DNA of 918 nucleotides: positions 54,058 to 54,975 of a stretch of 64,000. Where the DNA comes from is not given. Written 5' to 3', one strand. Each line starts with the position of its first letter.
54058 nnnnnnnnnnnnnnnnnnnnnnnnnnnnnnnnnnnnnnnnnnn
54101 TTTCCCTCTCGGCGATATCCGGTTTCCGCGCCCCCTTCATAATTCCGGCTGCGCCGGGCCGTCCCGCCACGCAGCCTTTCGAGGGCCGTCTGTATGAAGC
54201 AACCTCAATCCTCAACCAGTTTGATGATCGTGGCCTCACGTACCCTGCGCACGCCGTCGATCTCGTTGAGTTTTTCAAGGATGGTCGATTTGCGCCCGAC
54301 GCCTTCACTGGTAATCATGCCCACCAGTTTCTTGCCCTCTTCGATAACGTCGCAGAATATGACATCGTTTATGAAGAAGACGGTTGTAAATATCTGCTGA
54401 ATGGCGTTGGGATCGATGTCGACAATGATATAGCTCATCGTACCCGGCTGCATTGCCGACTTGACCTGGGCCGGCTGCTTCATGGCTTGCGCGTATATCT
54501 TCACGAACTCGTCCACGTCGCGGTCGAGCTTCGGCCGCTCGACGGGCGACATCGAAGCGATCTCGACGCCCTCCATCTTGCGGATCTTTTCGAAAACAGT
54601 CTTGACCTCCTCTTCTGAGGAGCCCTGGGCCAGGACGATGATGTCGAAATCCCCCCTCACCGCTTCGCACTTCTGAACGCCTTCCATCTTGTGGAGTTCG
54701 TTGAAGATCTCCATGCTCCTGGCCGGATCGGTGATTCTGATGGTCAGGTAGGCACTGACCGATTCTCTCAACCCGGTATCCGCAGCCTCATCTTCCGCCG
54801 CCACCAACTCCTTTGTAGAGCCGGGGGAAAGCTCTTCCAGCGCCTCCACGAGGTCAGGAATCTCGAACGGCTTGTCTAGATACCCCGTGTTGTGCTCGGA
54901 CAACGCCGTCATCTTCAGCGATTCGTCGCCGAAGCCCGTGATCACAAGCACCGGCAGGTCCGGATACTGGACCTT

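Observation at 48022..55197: StnABC/NfnABC-like flavin-based electron-bifurcating complex with an unusual REC + 2xRAM regulator upstream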

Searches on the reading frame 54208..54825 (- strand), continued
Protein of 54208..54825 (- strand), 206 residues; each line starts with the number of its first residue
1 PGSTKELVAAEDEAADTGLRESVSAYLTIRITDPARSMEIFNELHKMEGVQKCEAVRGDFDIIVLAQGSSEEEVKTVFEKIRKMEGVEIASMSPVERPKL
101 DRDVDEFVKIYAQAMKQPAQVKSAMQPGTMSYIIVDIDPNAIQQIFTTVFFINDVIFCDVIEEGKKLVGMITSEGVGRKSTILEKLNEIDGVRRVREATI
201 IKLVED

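Call 88: find_encoding_contigs(protein=P0249, flank=9000, max_places=1)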
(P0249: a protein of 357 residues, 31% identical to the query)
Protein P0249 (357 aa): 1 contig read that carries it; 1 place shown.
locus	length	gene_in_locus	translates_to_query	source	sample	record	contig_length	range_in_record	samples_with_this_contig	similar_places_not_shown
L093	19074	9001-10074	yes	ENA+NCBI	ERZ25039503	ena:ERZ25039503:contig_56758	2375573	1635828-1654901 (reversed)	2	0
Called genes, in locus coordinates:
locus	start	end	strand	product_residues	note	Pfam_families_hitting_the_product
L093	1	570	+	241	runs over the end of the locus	PF04402:SIMPL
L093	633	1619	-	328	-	PF03320:FBPase_glpX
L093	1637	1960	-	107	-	PF01148:CTP_transf_1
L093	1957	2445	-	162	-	PF01148:CTP_transf_1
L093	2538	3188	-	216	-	PF01255:Prenyltransf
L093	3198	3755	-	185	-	PF01765:RRF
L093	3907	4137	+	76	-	-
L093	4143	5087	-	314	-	PF13224:DUF4032 (weak)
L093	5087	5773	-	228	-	PF00149:Metallophos, PF12850:Metallophos_2 (faint)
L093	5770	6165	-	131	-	PF01648:ACPS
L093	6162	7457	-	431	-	PF00675:Peptidase_M16, PF05193:Peptidase_M16_C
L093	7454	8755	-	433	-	PF00675:Peptidase_M16, PF05193:Peptidase_M16_C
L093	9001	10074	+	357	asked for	PF01037:AsnC_trans_reg (faint), PF01257:2Fe-2S_thioredx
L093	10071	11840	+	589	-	PF12837:Fer4_6 (faint), PF01512:Complex1_51K, PF12797:Fer4_2 (faint), PF10589:NADH_4Fe-4S, PF13237:Fer4_10 (weak), PF14697:Fer4_21 (weak), PF12838:Fer4_7 (weak), PF13187:Fer4_9 (weak), +1 more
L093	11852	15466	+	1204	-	PF13510:Fer2_4, PF14691:Fer4_20, PF01946:Thi4 (weak), PF07992:Pyr_redox_2, PF13450:NAD_binding_8, PF22117:Fer4_Nqo3, PF04879:Molybdop_Fe4S4, PF00384:Molybdopterin, +5 more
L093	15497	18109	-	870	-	PF01326:PPDK_N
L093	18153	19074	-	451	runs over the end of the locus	PF02812:ELFV_dehydrog_N, PF00208:ELFV_dehydrog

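Call 96: list_cluster_members(proteins=[P0001, P0238, P0245, P0249])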
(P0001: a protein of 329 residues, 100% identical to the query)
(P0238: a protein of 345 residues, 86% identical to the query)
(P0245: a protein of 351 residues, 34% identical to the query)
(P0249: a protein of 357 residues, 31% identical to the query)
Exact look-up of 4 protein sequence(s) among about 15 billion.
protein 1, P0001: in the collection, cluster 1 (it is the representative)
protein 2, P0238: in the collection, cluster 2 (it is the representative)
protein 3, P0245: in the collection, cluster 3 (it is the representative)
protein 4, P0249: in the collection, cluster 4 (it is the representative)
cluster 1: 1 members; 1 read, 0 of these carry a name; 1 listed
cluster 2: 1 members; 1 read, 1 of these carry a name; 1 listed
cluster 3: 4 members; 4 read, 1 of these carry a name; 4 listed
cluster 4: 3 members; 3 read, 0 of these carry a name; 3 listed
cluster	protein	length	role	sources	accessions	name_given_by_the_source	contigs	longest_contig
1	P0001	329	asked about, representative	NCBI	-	-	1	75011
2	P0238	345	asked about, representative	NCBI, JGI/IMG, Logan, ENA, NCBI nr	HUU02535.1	MAG TPA: NADH-quinone oxidoreductase subunit NuoE [Myxococcota bacterium] | NADH-quinone oxidoreductase subunit NuoE [Myxococcota bacterium]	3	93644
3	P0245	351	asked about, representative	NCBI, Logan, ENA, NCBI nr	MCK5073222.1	MAG: NADH-quinone oxidoreductase subunit NuoE [Bacteriovoracaceae bacterium] | NADH-quinone oxidoreductase subunit NuoE [Bacteriovoracaceae bacterium]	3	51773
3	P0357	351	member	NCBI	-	-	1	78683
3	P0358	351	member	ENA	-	-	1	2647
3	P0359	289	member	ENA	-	-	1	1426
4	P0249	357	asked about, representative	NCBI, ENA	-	-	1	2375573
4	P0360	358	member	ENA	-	-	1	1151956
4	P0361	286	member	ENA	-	-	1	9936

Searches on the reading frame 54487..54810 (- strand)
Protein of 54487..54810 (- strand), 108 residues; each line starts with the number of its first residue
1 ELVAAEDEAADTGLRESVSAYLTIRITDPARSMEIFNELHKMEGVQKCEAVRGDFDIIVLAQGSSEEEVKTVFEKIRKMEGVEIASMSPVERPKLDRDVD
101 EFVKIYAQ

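Call 8: search_protein_families(library=pfam, proteins=[window:54487-54810:-], max_evalue=10)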
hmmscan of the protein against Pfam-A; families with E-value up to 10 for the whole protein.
seq(108 aa): 6 families
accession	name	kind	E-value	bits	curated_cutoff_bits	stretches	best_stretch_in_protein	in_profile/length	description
PF01037.27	AsnC_trans_reg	-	1.2e-06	28.7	25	1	34-87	13-67/73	Lrp/AsnC ligand binding domain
PF03927.19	NapD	-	0.00018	22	28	1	27-87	10-69/76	NapD protein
PF18075.7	FtsX_ECD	-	0.0053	17.8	23.5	1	18-47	66-95/96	FtsX extracellular domain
PF18152.6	DAHP_snth_FXD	-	0.012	15.8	27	1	57-80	2-25/67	DAHP synthase ferredoxin-like domain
PF18634.6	RXLR_WY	-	0.051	13.9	26.7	1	59-82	19-42/51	RXLR phytopathogen effector protein WY-domain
PF04359.20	DUF493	-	0.084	13.9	24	0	18-46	53-81/84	Protein of unknown function (DUF493)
